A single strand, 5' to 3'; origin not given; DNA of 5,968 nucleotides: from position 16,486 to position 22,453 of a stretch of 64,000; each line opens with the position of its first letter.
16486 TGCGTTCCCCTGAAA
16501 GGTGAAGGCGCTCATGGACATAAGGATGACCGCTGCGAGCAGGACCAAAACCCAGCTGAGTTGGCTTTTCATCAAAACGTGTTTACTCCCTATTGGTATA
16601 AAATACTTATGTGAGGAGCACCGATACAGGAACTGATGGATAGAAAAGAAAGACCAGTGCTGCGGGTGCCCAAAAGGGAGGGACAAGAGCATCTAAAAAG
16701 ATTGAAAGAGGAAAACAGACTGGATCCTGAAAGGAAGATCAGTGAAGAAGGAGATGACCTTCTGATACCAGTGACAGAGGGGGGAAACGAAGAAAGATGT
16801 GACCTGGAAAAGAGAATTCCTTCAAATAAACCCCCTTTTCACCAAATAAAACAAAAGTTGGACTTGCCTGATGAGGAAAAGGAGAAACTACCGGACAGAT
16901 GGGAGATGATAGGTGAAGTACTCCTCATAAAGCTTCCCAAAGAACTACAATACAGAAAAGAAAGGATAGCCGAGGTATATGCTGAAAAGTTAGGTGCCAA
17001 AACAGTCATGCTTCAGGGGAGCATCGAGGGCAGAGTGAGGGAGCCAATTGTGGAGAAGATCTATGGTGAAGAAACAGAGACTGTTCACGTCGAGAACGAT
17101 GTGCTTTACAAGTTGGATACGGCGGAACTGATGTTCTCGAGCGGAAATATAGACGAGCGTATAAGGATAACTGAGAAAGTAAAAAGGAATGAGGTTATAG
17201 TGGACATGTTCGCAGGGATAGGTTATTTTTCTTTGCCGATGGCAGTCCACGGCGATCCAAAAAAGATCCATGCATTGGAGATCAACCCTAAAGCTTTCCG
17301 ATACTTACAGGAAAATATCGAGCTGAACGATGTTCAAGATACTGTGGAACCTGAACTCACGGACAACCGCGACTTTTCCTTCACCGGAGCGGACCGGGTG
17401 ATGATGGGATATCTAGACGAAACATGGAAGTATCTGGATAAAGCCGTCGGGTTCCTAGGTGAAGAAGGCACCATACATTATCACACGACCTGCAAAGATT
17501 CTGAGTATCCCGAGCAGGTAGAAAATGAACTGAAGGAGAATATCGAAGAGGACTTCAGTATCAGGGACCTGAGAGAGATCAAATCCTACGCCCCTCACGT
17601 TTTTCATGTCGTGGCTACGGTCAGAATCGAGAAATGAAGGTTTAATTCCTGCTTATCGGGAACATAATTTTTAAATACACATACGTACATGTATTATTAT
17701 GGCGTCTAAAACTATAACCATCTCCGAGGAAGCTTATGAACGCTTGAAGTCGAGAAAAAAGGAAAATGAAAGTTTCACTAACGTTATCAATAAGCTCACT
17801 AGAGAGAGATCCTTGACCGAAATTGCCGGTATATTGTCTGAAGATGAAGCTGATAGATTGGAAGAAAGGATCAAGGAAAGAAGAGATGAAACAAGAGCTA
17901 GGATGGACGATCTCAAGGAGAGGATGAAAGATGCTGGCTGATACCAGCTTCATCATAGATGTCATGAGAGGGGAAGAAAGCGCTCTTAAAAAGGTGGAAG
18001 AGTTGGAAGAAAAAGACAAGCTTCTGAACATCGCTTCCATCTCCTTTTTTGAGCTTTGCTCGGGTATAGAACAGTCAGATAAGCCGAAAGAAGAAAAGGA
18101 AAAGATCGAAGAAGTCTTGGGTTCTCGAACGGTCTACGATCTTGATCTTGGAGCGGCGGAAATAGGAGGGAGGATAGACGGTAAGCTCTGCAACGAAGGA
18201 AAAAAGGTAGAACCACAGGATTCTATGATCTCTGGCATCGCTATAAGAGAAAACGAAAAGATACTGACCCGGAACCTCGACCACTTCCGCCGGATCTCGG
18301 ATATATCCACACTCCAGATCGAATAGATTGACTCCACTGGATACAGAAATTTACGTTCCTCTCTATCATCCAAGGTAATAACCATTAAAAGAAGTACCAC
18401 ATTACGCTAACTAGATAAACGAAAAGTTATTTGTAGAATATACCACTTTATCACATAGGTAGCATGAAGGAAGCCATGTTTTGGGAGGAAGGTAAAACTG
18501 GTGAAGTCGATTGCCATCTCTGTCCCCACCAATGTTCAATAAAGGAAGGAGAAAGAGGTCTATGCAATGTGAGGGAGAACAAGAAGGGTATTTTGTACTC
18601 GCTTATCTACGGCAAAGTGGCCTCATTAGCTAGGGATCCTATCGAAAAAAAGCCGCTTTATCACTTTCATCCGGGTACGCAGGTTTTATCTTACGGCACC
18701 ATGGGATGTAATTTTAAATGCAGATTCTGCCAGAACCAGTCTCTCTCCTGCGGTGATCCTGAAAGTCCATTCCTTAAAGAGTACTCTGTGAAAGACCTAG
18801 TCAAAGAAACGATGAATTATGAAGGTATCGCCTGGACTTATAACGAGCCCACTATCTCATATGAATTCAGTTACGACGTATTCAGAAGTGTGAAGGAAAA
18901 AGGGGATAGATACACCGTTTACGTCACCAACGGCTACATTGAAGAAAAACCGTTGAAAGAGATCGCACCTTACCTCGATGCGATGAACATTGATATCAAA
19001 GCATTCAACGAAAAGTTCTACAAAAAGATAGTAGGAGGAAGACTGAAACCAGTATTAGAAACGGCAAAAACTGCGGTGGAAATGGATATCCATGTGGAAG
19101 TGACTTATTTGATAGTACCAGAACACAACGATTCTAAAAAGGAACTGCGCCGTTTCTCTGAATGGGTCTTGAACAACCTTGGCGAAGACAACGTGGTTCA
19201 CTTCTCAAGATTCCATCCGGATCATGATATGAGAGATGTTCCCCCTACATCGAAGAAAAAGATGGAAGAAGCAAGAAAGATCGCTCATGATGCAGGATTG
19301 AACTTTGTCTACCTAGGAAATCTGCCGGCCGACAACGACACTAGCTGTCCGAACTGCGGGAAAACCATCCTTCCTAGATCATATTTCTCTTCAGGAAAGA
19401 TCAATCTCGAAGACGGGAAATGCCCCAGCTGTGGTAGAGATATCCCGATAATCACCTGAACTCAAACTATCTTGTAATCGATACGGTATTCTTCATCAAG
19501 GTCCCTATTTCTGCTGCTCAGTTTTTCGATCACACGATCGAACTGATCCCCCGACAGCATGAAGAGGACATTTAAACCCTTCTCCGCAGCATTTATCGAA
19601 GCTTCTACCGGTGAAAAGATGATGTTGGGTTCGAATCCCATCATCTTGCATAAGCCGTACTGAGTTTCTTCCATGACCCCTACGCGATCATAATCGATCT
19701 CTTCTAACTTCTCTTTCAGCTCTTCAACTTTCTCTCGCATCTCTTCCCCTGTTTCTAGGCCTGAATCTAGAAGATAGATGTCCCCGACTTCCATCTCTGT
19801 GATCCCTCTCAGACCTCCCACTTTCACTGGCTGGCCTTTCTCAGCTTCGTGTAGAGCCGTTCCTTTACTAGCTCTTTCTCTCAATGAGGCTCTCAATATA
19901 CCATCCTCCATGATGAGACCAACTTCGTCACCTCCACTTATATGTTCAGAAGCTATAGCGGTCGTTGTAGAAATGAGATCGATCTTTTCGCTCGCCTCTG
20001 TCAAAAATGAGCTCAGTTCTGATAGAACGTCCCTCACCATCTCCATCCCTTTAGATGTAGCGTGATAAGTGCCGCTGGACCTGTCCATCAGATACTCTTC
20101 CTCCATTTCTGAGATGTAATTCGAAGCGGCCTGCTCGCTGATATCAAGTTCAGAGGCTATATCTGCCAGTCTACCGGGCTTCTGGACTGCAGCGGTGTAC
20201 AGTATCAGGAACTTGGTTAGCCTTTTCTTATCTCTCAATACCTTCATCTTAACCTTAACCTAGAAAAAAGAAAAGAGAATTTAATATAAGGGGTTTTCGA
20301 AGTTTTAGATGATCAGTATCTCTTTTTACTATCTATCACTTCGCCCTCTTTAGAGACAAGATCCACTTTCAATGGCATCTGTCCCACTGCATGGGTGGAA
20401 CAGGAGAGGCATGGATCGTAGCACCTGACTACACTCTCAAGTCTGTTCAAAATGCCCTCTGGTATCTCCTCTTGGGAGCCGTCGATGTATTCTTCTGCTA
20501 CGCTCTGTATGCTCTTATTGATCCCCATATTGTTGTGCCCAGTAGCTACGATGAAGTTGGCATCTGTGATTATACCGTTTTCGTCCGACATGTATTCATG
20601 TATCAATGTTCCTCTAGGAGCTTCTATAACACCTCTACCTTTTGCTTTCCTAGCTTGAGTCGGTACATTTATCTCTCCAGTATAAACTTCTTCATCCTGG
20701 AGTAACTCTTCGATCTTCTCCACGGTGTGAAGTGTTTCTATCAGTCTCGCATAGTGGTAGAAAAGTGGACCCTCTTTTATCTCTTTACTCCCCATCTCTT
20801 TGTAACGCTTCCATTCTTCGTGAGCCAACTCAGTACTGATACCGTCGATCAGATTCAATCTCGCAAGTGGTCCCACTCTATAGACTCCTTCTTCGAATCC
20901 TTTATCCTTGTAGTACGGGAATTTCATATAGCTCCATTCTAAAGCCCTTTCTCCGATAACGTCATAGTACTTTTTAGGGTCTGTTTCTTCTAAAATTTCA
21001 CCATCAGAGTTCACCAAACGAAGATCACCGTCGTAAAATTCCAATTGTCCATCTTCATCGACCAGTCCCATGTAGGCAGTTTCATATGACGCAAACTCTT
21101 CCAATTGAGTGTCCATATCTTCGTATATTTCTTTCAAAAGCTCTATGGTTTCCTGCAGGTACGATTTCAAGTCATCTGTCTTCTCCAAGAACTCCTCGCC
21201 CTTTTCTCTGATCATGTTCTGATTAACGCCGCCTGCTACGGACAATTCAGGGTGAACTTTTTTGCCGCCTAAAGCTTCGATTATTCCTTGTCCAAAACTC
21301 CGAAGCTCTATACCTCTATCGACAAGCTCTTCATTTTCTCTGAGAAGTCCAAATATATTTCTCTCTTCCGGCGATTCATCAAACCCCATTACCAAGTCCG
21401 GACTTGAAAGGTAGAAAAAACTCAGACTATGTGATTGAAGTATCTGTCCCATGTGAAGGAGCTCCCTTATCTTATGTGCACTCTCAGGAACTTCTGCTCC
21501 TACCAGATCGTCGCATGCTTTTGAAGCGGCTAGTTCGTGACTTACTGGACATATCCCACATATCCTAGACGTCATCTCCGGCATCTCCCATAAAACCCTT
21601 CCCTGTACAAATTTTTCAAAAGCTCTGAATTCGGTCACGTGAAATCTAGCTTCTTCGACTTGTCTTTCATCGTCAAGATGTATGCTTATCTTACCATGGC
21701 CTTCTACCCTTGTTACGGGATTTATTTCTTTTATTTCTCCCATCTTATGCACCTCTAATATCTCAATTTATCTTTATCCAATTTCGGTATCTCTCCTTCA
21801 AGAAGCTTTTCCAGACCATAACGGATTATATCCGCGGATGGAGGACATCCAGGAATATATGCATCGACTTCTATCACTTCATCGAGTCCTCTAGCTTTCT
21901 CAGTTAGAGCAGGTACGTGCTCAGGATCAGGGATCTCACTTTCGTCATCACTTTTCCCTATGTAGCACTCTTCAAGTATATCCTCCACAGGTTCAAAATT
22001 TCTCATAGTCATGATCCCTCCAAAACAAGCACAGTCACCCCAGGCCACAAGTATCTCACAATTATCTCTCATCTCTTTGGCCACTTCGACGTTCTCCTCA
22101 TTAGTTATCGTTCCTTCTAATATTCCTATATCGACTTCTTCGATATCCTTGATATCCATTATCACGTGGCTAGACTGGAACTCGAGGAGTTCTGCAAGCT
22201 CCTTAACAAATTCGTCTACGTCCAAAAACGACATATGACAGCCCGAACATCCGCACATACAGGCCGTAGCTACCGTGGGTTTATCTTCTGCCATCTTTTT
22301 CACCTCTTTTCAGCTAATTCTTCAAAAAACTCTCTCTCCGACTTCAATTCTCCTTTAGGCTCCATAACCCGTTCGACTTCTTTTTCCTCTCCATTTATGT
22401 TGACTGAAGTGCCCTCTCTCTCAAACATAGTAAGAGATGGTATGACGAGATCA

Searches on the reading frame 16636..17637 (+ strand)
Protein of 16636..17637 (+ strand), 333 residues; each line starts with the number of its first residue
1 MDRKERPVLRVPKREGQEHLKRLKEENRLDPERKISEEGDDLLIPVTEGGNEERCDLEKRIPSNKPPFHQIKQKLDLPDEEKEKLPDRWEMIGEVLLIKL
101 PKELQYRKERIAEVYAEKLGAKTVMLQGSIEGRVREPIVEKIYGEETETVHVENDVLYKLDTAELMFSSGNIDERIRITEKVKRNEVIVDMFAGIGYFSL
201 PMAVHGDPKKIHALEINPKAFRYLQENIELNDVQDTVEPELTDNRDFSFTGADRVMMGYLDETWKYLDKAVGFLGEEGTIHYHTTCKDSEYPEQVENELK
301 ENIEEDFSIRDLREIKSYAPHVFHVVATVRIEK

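Call 21: search_protein_families(library=pfam, proteins=[window:16636-17637:+], max_evalue=0.001)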
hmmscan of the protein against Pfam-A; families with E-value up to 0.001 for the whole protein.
window:16636-17637:+ (333 aa): 4 families
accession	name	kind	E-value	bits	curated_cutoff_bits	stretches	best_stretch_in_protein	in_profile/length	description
PF02475.24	TRM5-TYW2_MTfase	-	4.7e-54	183.2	28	1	149-305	1-158/164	TRM5/TYW2 methyltransferase domain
PF25133.1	TYW2_N_2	-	1.4e-19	70.4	27.7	1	76-147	8-79/79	TYW2 N-terminal domain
PF18093.7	Trm5_N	-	5.7e-11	42.5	22.7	1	9-49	2-42/47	tRNA methyltransferase 5 N-terminal domain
PF05175.20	MTS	-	3.3e-05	24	23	1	163-237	7-83/170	Methyltransferase small domain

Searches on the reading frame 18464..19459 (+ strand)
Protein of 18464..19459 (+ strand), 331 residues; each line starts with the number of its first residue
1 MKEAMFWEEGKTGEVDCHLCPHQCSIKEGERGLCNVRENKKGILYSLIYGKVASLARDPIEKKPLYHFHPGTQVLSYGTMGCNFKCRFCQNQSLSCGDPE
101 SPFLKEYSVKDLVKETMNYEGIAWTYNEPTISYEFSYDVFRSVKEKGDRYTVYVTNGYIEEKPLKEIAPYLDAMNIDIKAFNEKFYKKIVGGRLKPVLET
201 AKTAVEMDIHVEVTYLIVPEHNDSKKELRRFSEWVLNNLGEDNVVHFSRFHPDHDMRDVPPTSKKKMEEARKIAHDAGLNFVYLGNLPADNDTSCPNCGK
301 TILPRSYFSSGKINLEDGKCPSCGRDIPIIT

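Call 21: search_protein_families(library=pfam, proteins=[window:18464-19459:+], max_evalue=0.001)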
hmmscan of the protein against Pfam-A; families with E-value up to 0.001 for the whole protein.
window:18464-19459:+ (331 aa): 2 families
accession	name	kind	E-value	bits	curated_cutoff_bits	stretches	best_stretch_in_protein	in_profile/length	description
PF04055.27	Radical_SAM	-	1.5e-22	81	29.5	1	79-230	4-164/166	Radical SAM superfamily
PF13353.11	Fer4_12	-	2.3e-06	28.4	22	1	70-176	4-111/137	4Fe-4S single cluster domain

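Call 47: search_protein_families(library=ncbifam, proteins=[window:18464-19459:+], max_evalue=0.00001)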
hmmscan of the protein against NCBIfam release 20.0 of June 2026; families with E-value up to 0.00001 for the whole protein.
window:18464-19459:+ (331 aa): 19 families
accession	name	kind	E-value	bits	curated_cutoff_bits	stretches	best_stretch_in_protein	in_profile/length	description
TIGR04337.1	AmmeMemoSam_rS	hypoth_equivalog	5.3e-99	331.4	220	1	5-328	2-330/349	AmmeMemoRadiSam system radical SAM enzyme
TIGR02493.1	PFLA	equivalog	1.2e-20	73.9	231.75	1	79-236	22-184/235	pyruvate formate-lyase-activating protein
TIGR04041.1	activase_YjjW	hypoth_equivalog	1.4e-20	73.9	250.2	1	85-280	71-271/276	YjjW family glycine radical enzyme activase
NF008356.0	PRK11145.1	equivalog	7.6e-13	48.3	375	1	79-280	27-243/246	pyruvate formate lyase 1-activating protein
TIGR02494.1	PFLE_PFLC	subfamily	1.4e-12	47.5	174.35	1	121-251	126-255/293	glycyl-radical enzyme activating protein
TIGR02495.1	NrdG2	equivalog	5.4e-11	42.2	131.15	1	79-237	23-182/193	anaerobic ribonucleoside-triphosphate reductase activating protein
TIGR02668.1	moaA_archaeal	equivalog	1.5e-09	37.3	325.25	1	79-257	17-193/303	GTP 3',8-cyclase MoaA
NF048010.1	SfplDhtActHpsHDes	equivalog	4.7e-09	35.5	430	1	121-237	134-251/298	(2S)-3-sulfopropanediol dehydratase activating enzyme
TIGR04395.1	cutC_activ_rSAM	equivalog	6.1e-09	35.6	360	1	120-240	131-250/309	choline TMA-lyase-activating enzyme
NF043069.1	T4HPD_activ_SAM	equivalog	1.5e-08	34.4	425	1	85-237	81-241/299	trans-4-hydroxy-L-proline dehydratase activase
NF048008.1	SfplDhtActHpfHKleb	equivalog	1.7e-08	34.1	500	1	121-241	129-248/308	(2S)-3-sulfopropanediol dehydratase activating enzyme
NF001199.0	PRK00164.2-1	equivalog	1.8e-08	33.9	231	1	79-224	19-166/308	GTP 3',8-cyclase MoaA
TIGR04003.1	rSAM_BssD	equivalog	3.2e-08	33.1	496.45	1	121-243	130-252/314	[benzylsuccinate synthase]-activating enzyme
TIGR02666.1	moaA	equivalog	3.9e-08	32.6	284.05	1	81-237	19-182/336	GTP 3',8-cyclase MoaA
NF033719.1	ind_deCO2_activ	equivalog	6.9e-08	32.1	425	1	119-280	130-299/302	indoleacetate decarboxylase activase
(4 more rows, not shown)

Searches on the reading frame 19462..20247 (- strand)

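Call 21: search_protein_families(library=pfam, proteins=[window:19462-20247:-], max_evalue=0.001)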
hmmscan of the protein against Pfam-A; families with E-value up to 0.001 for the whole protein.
window:19462-20247:- (261 aa): 4 families
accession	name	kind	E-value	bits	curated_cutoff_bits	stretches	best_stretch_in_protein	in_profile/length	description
PF25211.1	DUF7839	-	6.2e-09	36.4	27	1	165-247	16-96/101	Domain of unknown function (DUF7839)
PF25213.1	HVO_A0261_N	-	2.5e-05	24.5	35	1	19-78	19-77/86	HVO_A0261 N-terminal domain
PF14947.12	HTH_45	-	3.3e-05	24.3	25.5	1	26-73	21-68/77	Winged helix-turn-helix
PF01047.28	MarR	-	0.00068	19.9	24.6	0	10-57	3-50/59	MarR family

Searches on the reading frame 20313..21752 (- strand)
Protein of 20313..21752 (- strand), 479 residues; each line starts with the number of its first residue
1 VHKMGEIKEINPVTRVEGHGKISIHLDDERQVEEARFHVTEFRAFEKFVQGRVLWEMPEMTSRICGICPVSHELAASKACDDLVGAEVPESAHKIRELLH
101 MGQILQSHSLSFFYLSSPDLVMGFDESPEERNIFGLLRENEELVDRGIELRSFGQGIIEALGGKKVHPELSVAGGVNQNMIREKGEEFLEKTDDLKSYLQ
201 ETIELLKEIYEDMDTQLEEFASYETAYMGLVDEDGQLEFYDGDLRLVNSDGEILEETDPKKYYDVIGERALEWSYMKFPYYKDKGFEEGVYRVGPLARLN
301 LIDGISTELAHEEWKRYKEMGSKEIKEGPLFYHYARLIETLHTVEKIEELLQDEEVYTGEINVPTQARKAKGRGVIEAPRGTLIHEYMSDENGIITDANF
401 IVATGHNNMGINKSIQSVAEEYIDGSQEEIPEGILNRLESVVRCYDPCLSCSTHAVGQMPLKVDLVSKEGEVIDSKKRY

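Call 21: search_protein_families(library=pfam, proteins=[window:20313-21752:-], max_evalue=0.001)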
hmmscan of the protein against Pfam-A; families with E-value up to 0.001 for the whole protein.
window:20313-21752:- (479 aa): 1 family
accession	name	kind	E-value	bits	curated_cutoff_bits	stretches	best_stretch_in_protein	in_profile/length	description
PF00374.24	NiFeSe_Hases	-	4.7e-34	118.6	25.8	2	43-121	1-79/508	Nickel-dependent hydrogenase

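Call 47: search_protein_families(library=ncbifam, proteins=[window:20313-21752:-], max_evalue=0.00001)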
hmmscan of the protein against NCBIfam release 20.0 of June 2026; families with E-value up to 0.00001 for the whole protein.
window:20313-21752:- (479 aa): 11 families
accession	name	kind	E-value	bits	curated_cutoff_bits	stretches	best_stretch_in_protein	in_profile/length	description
NF041785.2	VhuA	equivalog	5.2e-125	417.3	800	1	9-421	5-415/418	F420-non-reducing hydrogenase Vhu subunit A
NF040828.1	sulfhyd_ShyA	equivalog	2.3e-58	198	700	1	9-456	4-413/415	NAD(P)-dependent hydrogenase/sulfhydrogenase 2 subunit alpha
NF033181.1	NiFeSe_hydrog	equivalog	3.9e-50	171.2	600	2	10-132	6-127/507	nickel-dependent hydrogenase large subunit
TIGR03295.1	frhA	equivalog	1.7e-48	165.6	392.5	1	5-456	2-397/412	coenzyme F420 hydrogenase subunit alpha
NF045518.1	H2_NiFeSe_large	exception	1.1e-47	163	780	2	10-213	6-220/485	NiFeSe hydrogenase large subunit HysA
NF040832.1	sulfhyd_HydA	equivalog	6.6e-39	134.2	880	1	10-456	7-424/426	NADPH-dependent hydrogenase/sulfhydrogenase 1 subunit alpha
NF007550.0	PRK10170.1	equivalog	5.6e-23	81.2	1101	2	9-121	20-132/597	Ni/Fe-hydrogenase large subunit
NF007778.0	PRK10467.1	equivalog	1.1e-21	76.8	969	1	9-121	6-117/567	hydrogenase 2 large subunit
NF004739.1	PRK06075.1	equivalog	3.4e-10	39.3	360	0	18-100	14-96/384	NADH-quinone oxidoreductase subunit D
NF041786.2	VhuU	equivalog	8.6e-08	31.9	70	1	430-456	3-29/45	F420-non-reducing hydrogenase selenoprotein subunit VhuU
TIGR01962.1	NuoD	equivalog_domain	1.1e-07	31.1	459.35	1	19-208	15-187/386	NADH dehydrogenase (quinone) subunit D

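Call 63: search_solved_structures(query=window:20313-21752:-, max_evalue=1e-30)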
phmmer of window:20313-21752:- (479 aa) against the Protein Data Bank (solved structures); distinct sequences matched with E-value up to 1e-30: 21.
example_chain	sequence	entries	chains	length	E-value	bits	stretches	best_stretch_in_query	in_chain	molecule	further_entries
7t2r_D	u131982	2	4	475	8.9e-169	565.6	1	9-474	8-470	NiFe hydrogenase large subunit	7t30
5xf9_D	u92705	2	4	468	2.3e-125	422.5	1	10-454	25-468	NAD-reducing hydrogenase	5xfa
5odc_F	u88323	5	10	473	8.8e-123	413.9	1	10-461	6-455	Methyl-viologen reducing hydrogenase subunit A | Methyl-viologen reducing hydrogenase, subunit A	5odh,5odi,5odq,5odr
9sw2_F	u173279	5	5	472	1.9e-107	363.4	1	10-473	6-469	F420-non-reducing hydrogenase subunit A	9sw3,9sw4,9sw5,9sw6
9sfi_g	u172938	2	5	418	2.1e-106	359.9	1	9-420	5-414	Coenzyme F420-reducing hydrogenase, alpha subunit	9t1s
9nez_D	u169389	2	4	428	2.5e-38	135.5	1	10-456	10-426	Sulfhydrogenase 1 subunit alpha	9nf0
9e15_B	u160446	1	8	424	1.8e-37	132.7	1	10-454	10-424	Sulfhydrogenase 1 subunit alpha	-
9e1j_B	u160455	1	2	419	1.9e-37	132.6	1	10-454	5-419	Sulfhydrogenase 1 subunit alpha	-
5jsu_B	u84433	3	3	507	1.4e-35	126.5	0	10-201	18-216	Periplasmic [NiFeSe] hydrogenase, large subunit, selenocysteine-containing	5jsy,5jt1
5yxy_A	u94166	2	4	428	9.4e-35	123.7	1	10-455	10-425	Cytosolic NiFe-hydrogenase, alpha subunit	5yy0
6rtp_B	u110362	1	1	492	4e-34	121.6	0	10-201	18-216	Periplasmic [NiFeSe] hydrogenase, large subunit, selenocysteine-containing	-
5jsh_B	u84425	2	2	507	4.4e-34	121.5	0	10-201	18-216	Periplasmic [NiFeSe] hydrogenase, large subunit, selenocysteine-containing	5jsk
6z8m_B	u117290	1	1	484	1e-33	120.3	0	10-201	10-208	Periplasmic [NiFeSe] hydrogenase, large subunit, selenocysteine-containing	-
6ruc_B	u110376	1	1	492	1e-33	120.3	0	10-201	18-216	Periplasmic [NiFeSe] hydrogenase, large subunit, selenocysteine-containing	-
6z8o_B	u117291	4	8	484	2.6e-33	119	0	10-201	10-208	Periplasmic [NiFeSe] hydrogenase, large subunit, selenocysteine-containing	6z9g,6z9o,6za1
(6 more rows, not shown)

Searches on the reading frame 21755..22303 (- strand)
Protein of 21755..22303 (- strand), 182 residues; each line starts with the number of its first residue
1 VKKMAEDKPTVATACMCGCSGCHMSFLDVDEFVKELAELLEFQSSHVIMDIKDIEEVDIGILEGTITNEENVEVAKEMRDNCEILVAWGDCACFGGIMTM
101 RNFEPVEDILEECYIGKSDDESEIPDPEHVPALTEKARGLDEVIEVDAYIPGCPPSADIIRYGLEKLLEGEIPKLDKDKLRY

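Call 21: search_protein_families(library=pfam, proteins=[window:21755-22303:-], max_evalue=0.001)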
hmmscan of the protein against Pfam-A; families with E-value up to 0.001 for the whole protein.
window:21755-22303:- (182 aa): 1 family
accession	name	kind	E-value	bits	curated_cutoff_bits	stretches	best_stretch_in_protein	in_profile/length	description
PF01058.29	Oxidored_q6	-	1.9e-29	102.4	27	1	19-166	1-127/128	NADH ubiquinone oxidoreductase, 20 Kd subunit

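Call 47: search_protein_families(library=ncbifam, proteins=[window:21755-22303:-], max_evalue=0.00001)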
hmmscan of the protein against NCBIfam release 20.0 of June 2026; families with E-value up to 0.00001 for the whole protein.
window:21755-22303:- (182 aa): 9 families
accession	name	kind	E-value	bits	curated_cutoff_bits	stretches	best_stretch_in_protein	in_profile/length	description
NF045875.1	F420_non_VhuG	exception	6.9e-41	140.4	450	1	7-177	3-173/286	F420-non-reducing hydrogenase subunit VhuG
TIGR03294.1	FrhG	equivalog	4.8e-21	75.6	245.5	1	9-100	2-96/228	coenzyme F420 hydrogenase subunit gamma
NF040836.1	sulfhyd_HydD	equivalog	2.2e-19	69.7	500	1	4-174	1-160/261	NADPH-dependent hydrogenase/sulfhydrogenase 1 subunit delta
NF040831.1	sulfhyd_ShyD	equivalog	1.9e-14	53.9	460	1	16-159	8-139/240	NAD(P)-dependent hydrogenase/sulfhydrogenase 2 subunit delta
TIGR01957.1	nuoB_fam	subfamily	1.3e-08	34.9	142.7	1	137-167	108-138/145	NADH-quinone oxidoreductase subunit B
NF005012.1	PRK06411.1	subfamily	1.7e-08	34.1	116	1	138-168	125-155/166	NADH-quinone oxidoreductase subunit NuoB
NF011391.0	PRK14816.1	equivalog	3.3e-07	30.1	283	0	138-167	144-173/196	NADH-quinone oxidoreductase subunit B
NF011395.0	PRK14820.1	equivalog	2.4e-06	27.4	263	0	138-167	124-153/180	NADH-quinone oxidoreductase subunit B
NF011393.0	PRK14818.1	equivalog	6.9e-06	25.7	255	0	137-169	121-153/173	NADH dehydrogenase subunit B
